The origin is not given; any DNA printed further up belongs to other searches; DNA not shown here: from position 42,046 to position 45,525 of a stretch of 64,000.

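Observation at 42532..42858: Seventeen near-identical GGGID[F/Y] hexapeptide units encoded by an 18-bp tandem repeat inside the giant surface protein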

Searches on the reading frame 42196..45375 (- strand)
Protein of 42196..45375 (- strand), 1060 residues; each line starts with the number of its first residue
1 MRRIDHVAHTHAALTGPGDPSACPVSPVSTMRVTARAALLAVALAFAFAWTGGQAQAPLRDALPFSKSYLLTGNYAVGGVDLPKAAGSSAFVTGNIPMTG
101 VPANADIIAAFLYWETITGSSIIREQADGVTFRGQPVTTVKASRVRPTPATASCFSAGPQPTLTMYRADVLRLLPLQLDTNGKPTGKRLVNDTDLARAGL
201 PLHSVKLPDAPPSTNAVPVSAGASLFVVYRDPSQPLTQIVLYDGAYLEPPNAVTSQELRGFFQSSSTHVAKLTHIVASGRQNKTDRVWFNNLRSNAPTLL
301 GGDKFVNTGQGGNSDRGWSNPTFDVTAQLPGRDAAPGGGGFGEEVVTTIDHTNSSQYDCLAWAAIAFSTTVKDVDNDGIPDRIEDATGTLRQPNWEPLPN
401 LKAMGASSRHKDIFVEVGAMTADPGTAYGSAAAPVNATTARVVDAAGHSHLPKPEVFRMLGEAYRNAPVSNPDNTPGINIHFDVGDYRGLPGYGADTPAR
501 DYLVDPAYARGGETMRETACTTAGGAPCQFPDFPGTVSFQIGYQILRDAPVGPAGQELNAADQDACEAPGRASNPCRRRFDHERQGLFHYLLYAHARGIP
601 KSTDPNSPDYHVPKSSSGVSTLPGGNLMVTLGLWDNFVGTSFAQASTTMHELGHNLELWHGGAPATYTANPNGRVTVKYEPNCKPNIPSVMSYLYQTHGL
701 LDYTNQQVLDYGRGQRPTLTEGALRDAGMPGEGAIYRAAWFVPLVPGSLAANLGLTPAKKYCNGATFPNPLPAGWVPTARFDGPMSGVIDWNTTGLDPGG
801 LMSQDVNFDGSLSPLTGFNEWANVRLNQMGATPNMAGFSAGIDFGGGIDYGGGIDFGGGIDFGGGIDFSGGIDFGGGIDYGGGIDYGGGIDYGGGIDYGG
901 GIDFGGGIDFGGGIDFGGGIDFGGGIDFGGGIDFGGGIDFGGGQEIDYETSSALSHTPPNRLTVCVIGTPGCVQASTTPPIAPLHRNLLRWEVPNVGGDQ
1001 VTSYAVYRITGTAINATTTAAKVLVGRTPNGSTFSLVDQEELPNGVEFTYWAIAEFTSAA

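Call 8: find_homologous_proteins(query=window:42196-45375:-)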
Query window:42196-45375:- (1060 aa): 503 proteins with E <= 0.001 among 8000 candidates; the best 120 are listed.
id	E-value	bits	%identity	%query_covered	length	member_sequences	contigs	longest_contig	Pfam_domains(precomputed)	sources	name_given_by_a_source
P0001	4.6e-274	930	46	97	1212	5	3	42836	PF17963.8,PF17892.8,PF17803.8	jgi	jgi:hypothetical protein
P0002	7.8e-274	929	67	59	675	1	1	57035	-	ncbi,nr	ncbi:MAG: hypothetical protein LAO77_16440 [Acidobacteriia bacterium]|nr:hypothetical protein [Terri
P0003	1.4e-270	919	48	96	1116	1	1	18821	PF17963.8,PF17892.8,PF17803.8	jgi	jgi:hypothetical protein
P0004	3.6e-256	871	47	97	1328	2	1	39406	PF17963.8,PF17892.8,PF17803.8,PF07549.20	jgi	jgi:hypothetical protein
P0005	4.8e-256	871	49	97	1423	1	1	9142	PF17963.8,PF17892.8,PF17803.8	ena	-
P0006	4.4e-235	801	44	97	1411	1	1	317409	PF17963.8,PF17892.8,PF17803.8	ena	-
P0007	1.8e-234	799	49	75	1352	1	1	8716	-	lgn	-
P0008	2.0e-230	786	45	94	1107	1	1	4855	PF17963.8,PF17803.8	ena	-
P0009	2.4e-230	785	48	80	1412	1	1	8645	PF17963.8,PF17892.8,PF17803.8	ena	-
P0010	1.0e-227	777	44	98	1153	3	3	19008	PF17963.8,PF17892.8,PF17803.8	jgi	jgi:hypothetical protein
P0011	1.0e-226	773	43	95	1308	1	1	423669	PF17963.8,PF17892.8,PF17803.8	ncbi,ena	-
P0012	6.6e-226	771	49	75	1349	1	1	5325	PF17963.8,PF17892.8,PF17803.8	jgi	-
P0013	4.8e-225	768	46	94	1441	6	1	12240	PF17963.8,PF17892.8,PF17803.8,PF06403.17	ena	-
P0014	1.3e-224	766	45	97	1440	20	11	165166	PF17963.8,PF17892.8,PF17803.8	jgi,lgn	jgi:hypothetical protein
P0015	2.3e-224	766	45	95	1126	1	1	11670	PF17963.8,PF17892.8,PF17803.8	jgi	jgi:VCBS repeat-containing protein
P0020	8.4e-220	750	45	97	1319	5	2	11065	PF17963.8,PF17892.8,PF17803.8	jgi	jgi:hypothetical protein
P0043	2.2e-204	699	42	95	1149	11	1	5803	PF17963.8,PF17892.8,PF17803.8,PF11824.14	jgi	jgi:hypothetical protein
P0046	2.1e-202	693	43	94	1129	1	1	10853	PF17963.8,PF17892.8,PF17803.8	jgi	jgi:hypothetical protein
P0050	5.1e-201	688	43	98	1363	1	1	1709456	PF13576.13,PF17963.8,PF17892.8,PF17803.8,PF13599.14,PF00805.29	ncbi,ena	-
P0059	3.2e-199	682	41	97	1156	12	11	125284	PF17963.8,PF17892.8,PF17803.8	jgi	jgi:hypothetical protein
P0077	2.0e-191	657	40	97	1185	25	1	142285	PF17963.8,PF17892.8,PF17803.8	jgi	jgi:hypothetical protein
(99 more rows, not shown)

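Call 26: find_encoding_contigs(protein=P0014, flank=3000, max_places=4)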
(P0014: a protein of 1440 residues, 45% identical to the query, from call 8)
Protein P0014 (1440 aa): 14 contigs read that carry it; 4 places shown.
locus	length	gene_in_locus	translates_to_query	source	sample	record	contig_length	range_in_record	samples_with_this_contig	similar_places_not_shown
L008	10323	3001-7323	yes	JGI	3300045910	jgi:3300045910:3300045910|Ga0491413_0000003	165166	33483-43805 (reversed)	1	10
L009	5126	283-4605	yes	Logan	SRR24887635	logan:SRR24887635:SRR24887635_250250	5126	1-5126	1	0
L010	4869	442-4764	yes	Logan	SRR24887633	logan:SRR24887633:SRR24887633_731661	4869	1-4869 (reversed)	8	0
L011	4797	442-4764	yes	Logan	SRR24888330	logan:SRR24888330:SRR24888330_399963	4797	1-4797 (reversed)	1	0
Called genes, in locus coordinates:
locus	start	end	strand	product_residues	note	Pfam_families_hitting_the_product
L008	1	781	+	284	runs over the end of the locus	-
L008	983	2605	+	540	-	PF07969:Amidohydro_3, PF01979:Amidohydro_1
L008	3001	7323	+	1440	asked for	PF17803:Cadherin_4, PF17892:Cadherin_5, PF17963:Big_9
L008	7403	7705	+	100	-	-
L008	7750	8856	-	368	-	PF00753:Lactamase_B, PF23023:Anti-Pycsar_Apyc1 (weak), PF12706:Lactamase_B_2 (faint)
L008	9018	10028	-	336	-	-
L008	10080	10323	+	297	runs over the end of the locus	PF01261:AP_endonuc_2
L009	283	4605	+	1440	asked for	PF17803:Cadherin_4, PF17892:Cadherin_5, PF17963:Big_9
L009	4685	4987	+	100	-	-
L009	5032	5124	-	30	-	?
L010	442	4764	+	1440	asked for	PF17803:Cadherin_4, PF17892:Cadherin_5, PF17963:Big_9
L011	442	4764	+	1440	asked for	PF17803:Cadherin_4, PF17892:Cadherin_5, PF17963:Big_9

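Call 27: find_encoding_contigs(protein=P0050, flank=3000, max_places=2)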
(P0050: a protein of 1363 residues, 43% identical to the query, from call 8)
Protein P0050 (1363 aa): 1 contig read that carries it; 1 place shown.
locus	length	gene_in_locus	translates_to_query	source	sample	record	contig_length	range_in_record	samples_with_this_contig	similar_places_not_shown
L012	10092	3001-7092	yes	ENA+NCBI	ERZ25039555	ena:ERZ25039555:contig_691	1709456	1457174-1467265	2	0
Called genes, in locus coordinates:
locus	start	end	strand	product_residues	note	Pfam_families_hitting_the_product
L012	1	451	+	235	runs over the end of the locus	-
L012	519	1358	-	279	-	PF02735:Ku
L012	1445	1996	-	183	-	-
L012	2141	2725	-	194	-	PF00265:TK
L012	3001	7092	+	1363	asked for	PF00805:Pentapeptide (faint), PF13576:Pentapeptide_3, PF13599:Pentapeptide_4, PF13576:Pentapeptide_3, PF17803:Cadherin_4, PF17892:Cadherin_5, PF17963:Big_9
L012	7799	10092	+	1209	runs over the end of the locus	PF00805:Pentapeptide (faint), PF13576:Pentapeptide_3, PF13599:Pentapeptide_4, PF13576:Pentapeptide_3, PF17803:Cadherin_4 (faint), PF17963:Big_9, PF17892:Cadherin_5 (faint)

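Call 31: predict_structure(alignment_id=A1)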
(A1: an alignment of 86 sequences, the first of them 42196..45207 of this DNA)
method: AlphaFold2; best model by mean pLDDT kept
length: 1004 residues; sequences in the alignment: 86
mean_pLDDT: 82.2   pTM: 0.88
mean pLDDT of the five models: 82.2, 81.4, 81.3, 81.0, 78.7
residues with pLDDT >= 90: 541; 70-90: 292; 50-70: 54; < 50: 117
segments of 3 or more residues with pLDDT < 50: 778-887
pLDDT, mean of each block of 10 residues (from residue 1): 78 94 88 87 95 94 85 93 90 84 86 92 90 96 97 76 91 94 96 93 94 97 87 94 94 62 96 86 88 88 93 97 95 91 95 97 97 95 95 95 97 97 96 75 93 93 77 91 86 90 89 72 88 96 90 93 90 95 95 96 91 93 86 91 86 91 87 66 84 85 81 83 78 74 78 82 94 58 36 29 25 27 26 32 34 24 25 31 50 86 90 80 71 93 93 86 87 95 94 92 65
secondary structure, 60 per line:
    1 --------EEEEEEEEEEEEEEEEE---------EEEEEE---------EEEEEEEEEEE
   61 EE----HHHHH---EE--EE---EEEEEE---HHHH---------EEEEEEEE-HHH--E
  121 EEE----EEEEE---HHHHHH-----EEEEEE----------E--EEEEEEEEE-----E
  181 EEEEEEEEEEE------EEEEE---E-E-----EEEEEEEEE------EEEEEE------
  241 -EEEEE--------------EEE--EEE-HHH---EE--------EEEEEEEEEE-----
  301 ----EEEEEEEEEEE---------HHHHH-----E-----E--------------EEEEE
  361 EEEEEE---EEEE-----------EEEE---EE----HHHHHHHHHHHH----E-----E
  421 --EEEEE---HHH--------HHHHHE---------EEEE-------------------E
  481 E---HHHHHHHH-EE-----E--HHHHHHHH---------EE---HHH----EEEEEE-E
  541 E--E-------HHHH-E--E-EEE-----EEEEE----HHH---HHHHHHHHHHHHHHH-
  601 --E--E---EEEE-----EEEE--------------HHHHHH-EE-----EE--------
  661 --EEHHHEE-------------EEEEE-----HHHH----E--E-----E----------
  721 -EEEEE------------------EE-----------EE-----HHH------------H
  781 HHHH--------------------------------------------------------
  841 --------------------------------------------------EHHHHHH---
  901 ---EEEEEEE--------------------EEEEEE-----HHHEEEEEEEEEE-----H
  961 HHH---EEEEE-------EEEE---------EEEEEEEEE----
elements in order (helices of 4 or more, strands of 3 or more residues): E9-25 E35-40 E50-62 H67-71 E84-89 H93-96 E106-113 E120-123 E128-132 H136-141 E147-152 E166-174 E180-191 E198-202 E214-222 E229-234 E242-246 E261-263 E266-268 E286-295 E305-315 H325-329 E356-366 E370-373 E385-388 H398-409 E423-427 H442-446 E457-460 H485-492 H504-511 E533-538 H552-555 E562-564 E570-574 H585-599 E610-613 E619-622 H637-642 E683-687 H693-696 E722-726 H780-784 H892-897 E904-910 E931-936 E945-954 H960-963 E967-971 E979-982 E992-1000

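Call 34: fold_search(model_id=the predicted structure, library=pdb)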
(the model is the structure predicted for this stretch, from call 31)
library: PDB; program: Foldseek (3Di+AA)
matches with E <= 10: 887; with E <= 0.001: 15
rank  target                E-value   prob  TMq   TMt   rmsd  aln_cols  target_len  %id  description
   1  7qx6                  8.0e-05  0.82  0.09  0.13  19.0       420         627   11  mosquitocidal Cry11Aa-E583Q determined at pH 7 from naturally-occurring nanocrystals by Serial femtosecond crystallograp (released 2022-07-27)
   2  7qx5                  1.4e-04  0.85  0.09  0.14  18.8       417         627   10  mosquitocidal Cry11Aa-Y449F determined at pH 7 from naturally-occurring nanocrystals by Serial femtosecond crystallograp (released 2022-07-27)
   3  2df7_B                1.6e-04  0.69  0.09  0.19  24.6       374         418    9  Crystal structure of infectious bursal disease virus VP2 subviral particle (released 2006-06-27)
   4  2df7_L                5.2e-04  0.60  0.09  0.20  24.5       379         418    9  Crystal structure of infectious bursal disease virus VP2 subviral particle (released 2006-06-27)
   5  2df7_N                5.5e-04  0.63  0.09  0.20  24.2       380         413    9  Crystal structure of infectious bursal disease virus VP2 subviral particle (released 2006-06-27)
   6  1wce_F                5.9e-04  0.41  0.08  0.17  24.1       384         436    9  Crystal structure of the T13 IBDV viral particle reveals a missing link in icosahedral viruses evolution (released 2005-04-06)
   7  1wce_J                6.5e-04  0.47  0.09  0.18  23.9       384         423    9  Crystal structure of the T13 IBDV viral particle reveals a missing link in icosahedral viruses evolution (released 2005-04-06)
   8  1wce_E                6.9e-04  0.44  0.09  0.18  23.9       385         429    9  Crystal structure of the T13 IBDV viral particle reveals a missing link in icosahedral viruses evolution (released 2005-04-06)
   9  1wce_K                7.3e-04  0.44  0.09  0.18  23.9       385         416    9  Crystal structure of the T13 IBDV viral particle reveals a missing link in icosahedral viruses evolution (released 2005-04-06)
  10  1wce_I                7.3e-04  0.44  0.09  0.18  23.9       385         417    9  Crystal structure of the T13 IBDV viral particle reveals a missing link in icosahedral viruses evolution (released 2005-04-06)
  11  1wce_M                7.3e-04  0.44  0.09  0.18  23.9       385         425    9  Crystal structure of the T13 IBDV viral particle reveals a missing link in icosahedral viruses evolution (released 2005-04-06)
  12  1wce_G                7.3e-04  0.44  0.09  0.18  23.9       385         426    9  Crystal structure of the T13 IBDV viral particle reveals a missing link in icosahedral viruses evolution (released 2005-04-06)
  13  1wce_A                7.7e-04  0.38  0.08  0.17  24.1       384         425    9  Crystal structure of the T13 IBDV viral particle reveals a missing link in icosahedral viruses evolution (released 2005-04-06)
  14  2df7_Q                9.1e-04  0.54  0.09  0.20  24.6       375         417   10  Crystal structure of infectious bursal disease virus VP2 subviral particle (released 2006-06-27)
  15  1wce_D                9.1e-04  0.44  0.09  0.18  23.7       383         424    9  Crystal structure of the T13 IBDV viral particle reveals a missing link in icosahedral viruses evolution (released 2005-04-06)
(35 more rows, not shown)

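Call 39: search_solved_structures(query=A1, max_evalue=1)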
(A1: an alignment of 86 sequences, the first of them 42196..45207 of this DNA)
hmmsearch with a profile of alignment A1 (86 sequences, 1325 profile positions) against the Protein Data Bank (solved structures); distinct sequences matched with E-value up to 1: 24.
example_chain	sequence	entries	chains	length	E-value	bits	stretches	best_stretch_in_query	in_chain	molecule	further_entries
8g4l_bm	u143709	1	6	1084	1.6e-06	29.6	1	887-1013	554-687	Titin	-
8fwc_J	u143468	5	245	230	0.00047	21.3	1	1050-1089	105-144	Collar sheath protein, gp13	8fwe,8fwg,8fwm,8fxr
9rkt_A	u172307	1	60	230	0.0028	18.8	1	1050-1089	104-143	Structural protein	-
1qua_A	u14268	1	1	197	0.0046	18.1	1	600-636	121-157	ACUTOLYSIN-C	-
4j4m_A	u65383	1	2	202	0.0052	17.9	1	600-631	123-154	zinc-dependent metalloproteinase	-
1wni_A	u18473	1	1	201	0.0079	17.3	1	600-632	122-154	Trimerelysin II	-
36gk_A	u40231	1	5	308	0.016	16.2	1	1014-1097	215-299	RTX protein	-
3gbo_A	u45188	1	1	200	0.019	16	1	610-639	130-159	Zinc metalloproteinase BmooMPalfa-I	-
4aig_A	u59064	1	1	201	0.063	14.3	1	611-635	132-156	ADAMALYSIN II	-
3aig_A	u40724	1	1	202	0.064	14.3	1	611-635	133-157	ADAMALYSIN II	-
2aig_P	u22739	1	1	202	0.064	14.3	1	611-635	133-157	ADAMALYSIN II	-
1iag_A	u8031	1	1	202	0.064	14.3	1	611-635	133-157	ADAMALYSIN II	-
4q1l_A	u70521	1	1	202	0.064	14.3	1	614-637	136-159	Snake venom metalloproteinase leucurolysin-A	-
1kug_A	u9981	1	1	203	0.066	14.2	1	609-633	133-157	metalloproteinase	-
1kuf_A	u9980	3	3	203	0.068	14.2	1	609-633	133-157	metalloproteinase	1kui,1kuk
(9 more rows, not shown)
